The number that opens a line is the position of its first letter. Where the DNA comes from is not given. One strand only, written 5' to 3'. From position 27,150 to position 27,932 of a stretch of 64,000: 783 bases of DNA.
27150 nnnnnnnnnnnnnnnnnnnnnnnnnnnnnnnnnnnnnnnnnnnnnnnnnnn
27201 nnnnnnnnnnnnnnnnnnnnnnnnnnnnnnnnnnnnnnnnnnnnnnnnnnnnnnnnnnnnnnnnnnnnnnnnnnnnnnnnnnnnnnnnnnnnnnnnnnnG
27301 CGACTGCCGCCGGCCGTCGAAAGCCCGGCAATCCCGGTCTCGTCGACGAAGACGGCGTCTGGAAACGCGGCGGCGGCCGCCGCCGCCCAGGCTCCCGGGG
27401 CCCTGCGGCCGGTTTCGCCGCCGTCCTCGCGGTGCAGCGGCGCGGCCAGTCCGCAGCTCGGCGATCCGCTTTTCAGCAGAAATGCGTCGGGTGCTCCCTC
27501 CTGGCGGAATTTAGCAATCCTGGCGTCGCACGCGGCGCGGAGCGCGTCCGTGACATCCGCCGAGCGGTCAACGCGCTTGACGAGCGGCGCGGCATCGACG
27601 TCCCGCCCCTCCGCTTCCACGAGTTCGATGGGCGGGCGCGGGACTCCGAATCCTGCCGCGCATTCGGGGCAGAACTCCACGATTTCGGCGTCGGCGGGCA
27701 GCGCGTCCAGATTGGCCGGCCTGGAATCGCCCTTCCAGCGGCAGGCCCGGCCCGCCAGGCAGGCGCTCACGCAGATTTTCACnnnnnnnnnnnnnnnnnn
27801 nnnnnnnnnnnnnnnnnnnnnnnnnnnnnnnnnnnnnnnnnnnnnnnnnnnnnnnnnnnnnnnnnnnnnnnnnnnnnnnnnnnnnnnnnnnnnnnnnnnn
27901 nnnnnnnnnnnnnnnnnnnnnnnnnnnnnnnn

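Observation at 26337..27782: DUF523 domain fused in frame to an orphan DppB-like ABC permease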

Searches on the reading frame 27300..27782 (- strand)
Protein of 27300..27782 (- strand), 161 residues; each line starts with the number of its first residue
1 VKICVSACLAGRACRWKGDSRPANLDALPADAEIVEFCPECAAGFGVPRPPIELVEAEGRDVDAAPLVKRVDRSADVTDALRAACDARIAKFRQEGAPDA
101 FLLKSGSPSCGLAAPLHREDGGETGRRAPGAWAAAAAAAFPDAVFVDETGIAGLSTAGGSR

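Call 17: search_solved_structures(query=window:27300-27782:-, max_evalue=0.01, show_alignments=2)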
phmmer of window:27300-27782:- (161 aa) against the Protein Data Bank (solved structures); distinct sequences matched with E-value up to 0.01: 1.
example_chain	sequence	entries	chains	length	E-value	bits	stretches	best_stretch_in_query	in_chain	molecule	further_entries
6z92_A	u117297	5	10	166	8e-11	45.5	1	2-113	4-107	DUF523 domain-containing protein | TudS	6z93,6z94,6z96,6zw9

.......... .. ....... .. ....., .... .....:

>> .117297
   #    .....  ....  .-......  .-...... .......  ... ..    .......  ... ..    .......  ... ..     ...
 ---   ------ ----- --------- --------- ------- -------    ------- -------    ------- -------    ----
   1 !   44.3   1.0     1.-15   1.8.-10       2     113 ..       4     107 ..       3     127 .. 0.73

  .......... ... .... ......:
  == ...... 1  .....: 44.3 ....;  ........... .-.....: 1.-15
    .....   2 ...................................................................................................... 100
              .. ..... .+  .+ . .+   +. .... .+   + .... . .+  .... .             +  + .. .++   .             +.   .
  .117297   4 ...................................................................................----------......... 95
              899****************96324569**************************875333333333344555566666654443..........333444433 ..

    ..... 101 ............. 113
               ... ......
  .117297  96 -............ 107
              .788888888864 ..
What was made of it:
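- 27351..27782 (-): TudS (DUF523, PF04463) [4Fe-4S] desulfidase domain, aa 1-144. The Cys ligands are C8 (27759-27761), C38 (27669-27671) and C110 (27453-27455). The catalytic residues are E40, S107 and S109. PDB 6Z92 alignment, call 17.
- On TudS / DUF523 (PF04463): C8, C38 and C110 align to them (call 17).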

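Call 24: find_homologous_proteins(query=window:27321-27782:-, max_evalue=0.001)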
Query seq(154 aa) (154 aa): 241 proteins with E <= 0.001 among 755 candidates; the best 120 are listed.
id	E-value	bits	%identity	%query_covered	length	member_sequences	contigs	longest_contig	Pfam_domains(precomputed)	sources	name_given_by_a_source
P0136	3.9e-41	159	57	99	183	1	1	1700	PF04463.18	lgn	-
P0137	1.2e-39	154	57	97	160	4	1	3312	PF04463.18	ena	-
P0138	1.7e-39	153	58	97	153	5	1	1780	PF04463.18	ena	-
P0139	3.7e-39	152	58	95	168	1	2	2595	PF04463.18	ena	-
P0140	7.7e-39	151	57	100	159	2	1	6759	PF04463.18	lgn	-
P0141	2.3e-38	150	58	97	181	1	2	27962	PF04463.18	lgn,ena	-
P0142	2.8e-38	149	57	96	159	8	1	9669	PF04463.18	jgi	jgi:uncharacterized protein YbbK (DUF523 family)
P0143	3.7e-38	149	57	95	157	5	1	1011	PF04463.18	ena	-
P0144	5.0e-38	149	56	97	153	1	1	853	PF04463.18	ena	-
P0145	1.0e-37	148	60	95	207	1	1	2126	PF04463.18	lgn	-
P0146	1.4e-37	147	58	96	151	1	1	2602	PF04463.18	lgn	-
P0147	1.4e-37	147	56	96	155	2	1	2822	PF04463.18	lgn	-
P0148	2.6e-37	146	54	96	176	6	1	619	PF04463.18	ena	-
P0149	2.8e-37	146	55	96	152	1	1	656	PF04463.18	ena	-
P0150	3.2e-37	146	56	96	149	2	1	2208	PF04463.18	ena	-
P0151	8.8e-37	145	56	96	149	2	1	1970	PF04463.18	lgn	-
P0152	1.1e-36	144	56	96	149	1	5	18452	PF04463.18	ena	-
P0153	1.3e-36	144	54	99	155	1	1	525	PF04463.18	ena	-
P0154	2.9e-36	143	57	96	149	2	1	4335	PF04463.18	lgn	-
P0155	1.3e-35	141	46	98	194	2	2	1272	PF04463.18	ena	-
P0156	3.7e-34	136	49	100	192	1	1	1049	PF04463.18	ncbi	-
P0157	4.1e-34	136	56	99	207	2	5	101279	PF04463.18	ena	-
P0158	1.5e-32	131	46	97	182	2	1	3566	PF04463.18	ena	-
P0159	1.7e-32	131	45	96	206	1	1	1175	PF04463.18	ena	-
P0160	5.3e-32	129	50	99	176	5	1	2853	PF04463.18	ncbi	-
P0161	2.1e-24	104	50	75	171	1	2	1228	PF04463.18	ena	-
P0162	1.1e-16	79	41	97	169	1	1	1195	PF04463.18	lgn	-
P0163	5.0e-16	77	43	88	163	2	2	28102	PF04463.18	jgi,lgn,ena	-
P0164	6.7e-16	77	41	98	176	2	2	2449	PF04463.18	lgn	-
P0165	7.5e-16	77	40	98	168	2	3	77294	PF04463.18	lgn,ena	-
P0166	1.1e-15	76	43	87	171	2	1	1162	PF04463.18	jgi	jgi:uncharacterized protein YbbK (DUF523 family)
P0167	2.6e-15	75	45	88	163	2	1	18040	PF04463.18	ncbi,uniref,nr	ncbi:DUF523 domain-containing protein [Actinomadura flavalba]|uniref:DUF523 domain-containing protei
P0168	3.2e-15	75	45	73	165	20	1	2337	PF04463.18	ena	-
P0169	4.1e-15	74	45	71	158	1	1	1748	PF04463.18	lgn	-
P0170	4.8e-15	74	43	88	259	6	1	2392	PF04463.18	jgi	jgi:uncharacterized protein YbbK (DUF523 family)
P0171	6.4e-15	74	44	71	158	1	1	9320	PF04463.18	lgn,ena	-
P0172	7.1e-15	73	44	88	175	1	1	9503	PF04463.18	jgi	jgi:uncharacterized protein YbbK (DUF523 family)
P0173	7.4e-15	73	43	73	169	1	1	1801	PF04463.18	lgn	-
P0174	7.8e-15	73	43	88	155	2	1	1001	PF04463.18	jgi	jgi:uncharacterized protein YbbK (DUF523 family)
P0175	1.2e-14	73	45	71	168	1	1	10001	PF04463.18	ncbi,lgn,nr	ncbi:MAG TPA: DUF523 domain-containing protein [Actinomycetota bacterium]|nr:DUF523 domain-containin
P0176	1.3e-14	73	47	73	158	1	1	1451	PF04463.18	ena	-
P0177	1.3e-14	72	45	71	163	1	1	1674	PF04463.18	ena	-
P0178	1.6e-14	72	40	88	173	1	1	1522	PF04463.18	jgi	jgi:uncharacterized protein YbbK (DUF523 family)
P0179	2.2e-14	72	43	81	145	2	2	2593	PF04463.18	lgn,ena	-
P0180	2.5e-14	72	41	88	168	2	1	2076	PF04463.18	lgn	-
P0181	2.6e-14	72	42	71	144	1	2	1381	PF04463.18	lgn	-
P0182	4.0e-14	71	45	78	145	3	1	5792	PF04463.18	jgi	jgi:uncharacterized protein YbbK (DUF523 family)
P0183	4.1e-14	71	45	71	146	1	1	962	PF04463.18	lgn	-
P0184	5.1e-14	71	44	71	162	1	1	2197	PF04463.18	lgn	-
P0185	5.1e-14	71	40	84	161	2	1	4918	PF04463.18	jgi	jgi:uncharacterized protein YbbK (DUF523 family)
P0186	5.2e-14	71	41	73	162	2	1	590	PF04463.18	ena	-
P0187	5.4e-14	71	39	82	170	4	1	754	PF04463.18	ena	-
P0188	5.7e-14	70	44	70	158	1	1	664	PF04463.18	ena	-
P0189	5.8e-14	70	45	71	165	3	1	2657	PF04463.18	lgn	-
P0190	6.0e-14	70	42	71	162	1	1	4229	PF04463.18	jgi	jgi:uncharacterized protein YbbK (DUF523 family)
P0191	6.4e-14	70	43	87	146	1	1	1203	PF04463.18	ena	-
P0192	6.9e-14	70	41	87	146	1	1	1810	PF04463.18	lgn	-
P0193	7.5e-14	70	40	73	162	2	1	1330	PF04463.18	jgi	jgi:uncharacterized protein YbbK (DUF523 family)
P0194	7.9e-14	70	42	71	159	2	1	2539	PF04463.18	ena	-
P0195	8.7e-14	70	42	69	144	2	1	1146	PF04463.18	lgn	-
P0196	8.9e-14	70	44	73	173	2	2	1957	PF04463.18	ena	-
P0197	9.4e-14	70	45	71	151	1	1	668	PF04463.18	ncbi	-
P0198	1.0e-13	70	42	77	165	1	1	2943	PF04463.18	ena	-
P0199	1.1e-13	70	43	73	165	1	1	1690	PF04463.18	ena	-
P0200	1.1e-13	69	44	71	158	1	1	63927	PF04463.18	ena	-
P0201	1.1e-13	69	42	73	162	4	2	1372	PF04463.18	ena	-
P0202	1.1e-13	69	42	88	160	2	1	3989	PF04463.18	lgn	-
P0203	1.1e-13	69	40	98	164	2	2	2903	PF04463.18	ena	-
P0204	1.2e-13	69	40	95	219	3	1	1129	PF04463.18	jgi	jgi:uncharacterized protein YbbK (DUF523 family)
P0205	1.3e-13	69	45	72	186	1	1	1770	PF04463.18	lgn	-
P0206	1.3e-13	69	42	73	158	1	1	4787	PF04463.18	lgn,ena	-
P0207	1.3e-13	69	40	88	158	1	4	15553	PF04463.18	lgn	-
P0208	1.4e-13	69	40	73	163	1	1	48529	PF04463.18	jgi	jgi:uncharacterized protein YbbK (DUF523 family)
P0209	1.4e-13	69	40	71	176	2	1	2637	PF04463.18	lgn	-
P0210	1.4e-13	69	43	73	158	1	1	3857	PF04463.18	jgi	jgi:uncharacterized protein YbbK (DUF523 family)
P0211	1.8e-13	69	42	71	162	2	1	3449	PF04463.18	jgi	jgi:uncharacterized protein YbbK (DUF523 family)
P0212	1.9e-13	69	43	71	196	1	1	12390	PF04463.18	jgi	jgi:uncharacterized protein YbbK (DUF523 family)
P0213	2.0e-13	69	44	71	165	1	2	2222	PF04463.18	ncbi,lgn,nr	ncbi:MAG TPA: DUF523 domain-containing protein [Actinomycetota bacterium]|nr:DUF523 domain-containin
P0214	2.1e-13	69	45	71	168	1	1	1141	PF04463.18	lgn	-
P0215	2.2e-13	69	44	69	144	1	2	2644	PF04463.18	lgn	-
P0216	3.0e-13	68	38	96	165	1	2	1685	PF04463.18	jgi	jgi:uncharacterized protein YbbK (DUF523 family)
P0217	3.1e-13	68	43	87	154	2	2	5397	PF04463.18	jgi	jgi:uncharacterized protein YbbK (DUF523 family)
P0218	3.3e-13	68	39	87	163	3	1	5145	PF04463.18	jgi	jgi:uncharacterized protein YbbK (DUF523 family)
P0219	3.4e-13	68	42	71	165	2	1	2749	PF04463.18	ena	-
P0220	3.6e-13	68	46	77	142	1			PF04463.18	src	-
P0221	3.9e-13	68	43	73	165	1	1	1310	PF04463.18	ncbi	-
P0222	4.4e-13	68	42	73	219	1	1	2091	PF04463.18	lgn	-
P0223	4.6e-13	67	46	78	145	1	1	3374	PF04463.18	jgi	jgi:uncharacterized protein YbbK (DUF523 family)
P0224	5.1e-13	67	44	71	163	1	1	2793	PF04463.18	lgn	-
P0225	5.1e-13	67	39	95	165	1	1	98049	PF04463.18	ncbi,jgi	jgi:uncharacterized protein YbbK (DUF523 family)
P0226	5.3e-13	67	43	71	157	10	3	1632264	PF04463.18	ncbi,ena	-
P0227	5.4e-13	67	44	71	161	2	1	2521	PF04463.18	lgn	-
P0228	5.4e-13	67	40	88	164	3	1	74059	PF04463.18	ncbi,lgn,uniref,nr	ncbi:Uncharacterized conserved protein YbbK, DUF523 family [Nonomuraea maritima]|uniref:Uncharacteri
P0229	6.1e-13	67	37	95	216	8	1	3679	PF04463.18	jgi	jgi:uncharacterized protein YbbK (DUF523 family)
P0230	6.5e-13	67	39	71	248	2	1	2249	PF04463.18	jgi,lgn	-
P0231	6.5e-13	67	43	71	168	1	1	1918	PF04463.18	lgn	-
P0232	6.8e-13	67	38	88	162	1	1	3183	PF04463.18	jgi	jgi:uncharacterized protein YbbK (DUF523 family)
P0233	7.1e-13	67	39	92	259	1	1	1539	PF04463.18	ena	-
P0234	7.3e-13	67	40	88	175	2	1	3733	PF04463.18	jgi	jgi:uncharacterized protein YbbK (DUF523 family)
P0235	8.9e-13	67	40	71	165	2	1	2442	PF04463.18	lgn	-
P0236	9.7e-13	66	38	92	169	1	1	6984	PF04463.18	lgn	-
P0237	1.1e-12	66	42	73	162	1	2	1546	PF04463.18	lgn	-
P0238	1.2e-12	66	43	71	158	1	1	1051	PF04463.18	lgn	-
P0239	1.2e-12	66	44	71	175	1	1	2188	PF04463.18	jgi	jgi:uncharacterized protein YbbK (DUF523 family)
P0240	1.5e-12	66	39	88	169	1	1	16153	PF04463.18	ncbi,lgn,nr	ncbi:MAG: DUF523 domain-containing protein [Acidobacteria bacterium]|nr:DUF523 domain-containing pro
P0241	1.5e-12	66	42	74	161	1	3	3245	PF04463.18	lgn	-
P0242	1.6e-12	66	42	71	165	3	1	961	PF04463.18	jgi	jgi:uncharacterized protein YbbK (DUF523 family)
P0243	1.8e-12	66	43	71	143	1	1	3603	PF04463.18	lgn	-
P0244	1.9e-12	66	43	71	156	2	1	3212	PF04463.18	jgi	-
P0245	2.0e-12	65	38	98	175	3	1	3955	PF04463.18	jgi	jgi:uncharacterized protein YbbK (DUF523 family)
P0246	2.2e-12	65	37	91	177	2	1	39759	PF04463.18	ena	-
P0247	2.2e-12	65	45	73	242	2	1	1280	PF04463.18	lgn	-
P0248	2.2e-12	65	39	87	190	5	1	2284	PF04463.18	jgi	jgi:uncharacterized protein YbbK (DUF523 family)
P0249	2.3e-12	65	43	71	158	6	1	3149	PF04463.18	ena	-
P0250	2.3e-12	65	39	88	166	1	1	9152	PF04463.18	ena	-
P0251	2.4e-12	65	41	87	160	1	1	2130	PF04463.18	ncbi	-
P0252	2.6e-12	65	40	95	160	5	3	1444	PF04463.18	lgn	-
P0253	3.2e-12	65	41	73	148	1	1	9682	PF04463.18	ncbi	ncbi:MAG TPA: DUF523 domain-containing protein [Actinomycetota bacterium]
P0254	3.2e-12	65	43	73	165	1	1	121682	PF04463.18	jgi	jgi:uncharacterized protein YbbK (DUF523 family)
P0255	3.3e-12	65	36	95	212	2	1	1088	PF04463.18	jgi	jgi:uncharacterized protein YbbK (DUF523 family)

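Call 25: find_encoding_contigs(protein=P0157, flank=8000, max_places=2)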
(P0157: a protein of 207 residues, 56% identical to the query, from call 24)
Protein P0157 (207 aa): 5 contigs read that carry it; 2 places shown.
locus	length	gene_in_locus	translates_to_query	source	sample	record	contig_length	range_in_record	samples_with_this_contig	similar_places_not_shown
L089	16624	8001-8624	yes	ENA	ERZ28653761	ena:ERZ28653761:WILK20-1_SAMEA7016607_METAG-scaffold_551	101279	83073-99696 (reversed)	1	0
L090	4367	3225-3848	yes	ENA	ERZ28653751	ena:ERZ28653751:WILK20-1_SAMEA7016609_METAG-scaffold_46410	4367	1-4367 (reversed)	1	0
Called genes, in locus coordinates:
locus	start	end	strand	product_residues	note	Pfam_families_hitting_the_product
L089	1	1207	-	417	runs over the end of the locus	PF04055:Radical_SAM, PF06969:HemN_C (weak)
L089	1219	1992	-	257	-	PF04055:Radical_SAM (weak)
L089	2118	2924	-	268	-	-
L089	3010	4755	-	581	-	-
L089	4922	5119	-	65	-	-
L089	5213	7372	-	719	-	PF10101:DUF2339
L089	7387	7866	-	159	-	PF01047:MarR, PF12802:MarR_2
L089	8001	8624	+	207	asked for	PF04463:2-thiour_desulf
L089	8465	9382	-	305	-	PF00294:PfkB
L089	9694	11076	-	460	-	PF04616:Glyco_hydro_43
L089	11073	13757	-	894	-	PF13191:AAA_16 (faint), PF13481:AAA_25 (faint), PF13555:AAA_29 (faint), PF20703:nSTAND1 (faint), PF00005:ABC_tran (faint), PF01443:Viral_helicase1 (faint), PF02463:SMC_N (faint), PF17760:UvrA_inter, +4 more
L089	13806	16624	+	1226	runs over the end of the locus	PF03747:ADP_ribosyl_GH, PF00702:Hydrolase, PF12710:HAD, PF13419:HAD_2, PF13242:Hydrolase_like (weak)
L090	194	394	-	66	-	-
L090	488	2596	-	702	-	PF10101:DUF2339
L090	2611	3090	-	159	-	PF01047:MarR, PF12802:MarR_2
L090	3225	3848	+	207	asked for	PF04463:2-thiour_desulf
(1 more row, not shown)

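Call 26: find_encoding_contigs(protein=P0141, flank=8000, max_places=2)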
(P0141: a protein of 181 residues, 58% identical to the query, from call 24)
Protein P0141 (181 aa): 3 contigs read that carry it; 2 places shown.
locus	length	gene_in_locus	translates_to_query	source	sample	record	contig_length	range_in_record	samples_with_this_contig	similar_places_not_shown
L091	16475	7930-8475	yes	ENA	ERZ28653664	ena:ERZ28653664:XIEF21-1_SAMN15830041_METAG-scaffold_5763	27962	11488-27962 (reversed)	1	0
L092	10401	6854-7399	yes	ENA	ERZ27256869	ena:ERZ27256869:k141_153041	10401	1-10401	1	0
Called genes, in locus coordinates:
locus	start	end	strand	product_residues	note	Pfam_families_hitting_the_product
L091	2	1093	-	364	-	?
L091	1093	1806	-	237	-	PF00535:Glycos_transf_2, PF12804:NTP_transf_3 (weak), PF13641:Glyco_tranf_2_3 (weak)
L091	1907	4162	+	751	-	PF00933:Glyco_hydro_3, PF01915:Glyco_hydro_3_C, PF14310:Fn3-like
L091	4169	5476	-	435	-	PF03553:Na_H_antiporter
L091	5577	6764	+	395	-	PF00926:DHBP_synthase, PF00925:GTP_cyclohydro2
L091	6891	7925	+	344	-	-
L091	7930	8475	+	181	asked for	PF04463:2-thiour_desulf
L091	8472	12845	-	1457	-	PF18076:FGAR-AT_N, PF18072:FGAR-AT_linker, PF02769:AIRS_C, PF22689:FGAR-AT_PurM_N-like, PF02769:AIRS_C, PF13507:GATase_5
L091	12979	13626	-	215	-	PF22397:NADAR-DarT1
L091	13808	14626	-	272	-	PF10021:PARG_cat_microb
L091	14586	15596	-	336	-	-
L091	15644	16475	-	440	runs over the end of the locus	PF13306:LRR_5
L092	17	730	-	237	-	PF00535:Glycos_transf_2, PF12804:NTP_transf_3 (weak), PF13641:Glyco_tranf_2_3 (weak)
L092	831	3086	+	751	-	PF00933:Glyco_hydro_3, PF01915:Glyco_hydro_3_C, PF14310:Fn3-like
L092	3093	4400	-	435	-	PF03553:Na_H_antiporter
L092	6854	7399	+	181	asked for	PF04463:2-thiour_desulf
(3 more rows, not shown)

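Call 27: find_encoding_contigs(protein=P0152, flank=8000, max_places=2)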
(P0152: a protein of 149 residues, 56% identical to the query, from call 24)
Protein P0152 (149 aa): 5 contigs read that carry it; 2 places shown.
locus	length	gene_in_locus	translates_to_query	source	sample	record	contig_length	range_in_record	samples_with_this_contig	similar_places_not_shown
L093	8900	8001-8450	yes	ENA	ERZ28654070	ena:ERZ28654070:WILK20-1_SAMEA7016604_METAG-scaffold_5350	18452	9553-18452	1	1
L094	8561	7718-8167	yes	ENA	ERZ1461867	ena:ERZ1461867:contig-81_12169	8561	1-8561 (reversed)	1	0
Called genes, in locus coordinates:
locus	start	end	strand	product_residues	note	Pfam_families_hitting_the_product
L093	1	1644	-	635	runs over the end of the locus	PF00012:HSP70, PF06723:MreB_Mbl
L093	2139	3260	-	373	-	PF04015:DUF362, PF13237:Fer4_10 (faint), PF13484:Fer4_16 (faint), PF25160:LdpA_Fe-S-bd (faint), PF00037:Fer4 (faint), PF12838:Fer4_7, PF13187:Fer4_9 (weak), PF14697:Fer4_21, +2 more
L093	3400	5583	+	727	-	PF03629:SASA (weak)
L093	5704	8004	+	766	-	PF12969:DUF3857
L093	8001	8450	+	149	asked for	PF04463:2-thiour_desulf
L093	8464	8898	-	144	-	?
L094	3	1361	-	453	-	?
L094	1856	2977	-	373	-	PF04015:DUF362, PF13237:Fer4_10 (faint), PF13484:Fer4_16 (faint), PF25160:LdpA_Fe-S-bd (faint), PF00037:Fer4 (faint), PF12838:Fer4_7, PF13187:Fer4_9 (weak), PF14697:Fer4_21, +2 more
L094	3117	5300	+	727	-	PF03629:SASA (weak)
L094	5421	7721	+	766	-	PF12969:DUF3857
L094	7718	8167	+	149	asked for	PF04463:2-thiour_desulf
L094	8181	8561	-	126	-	?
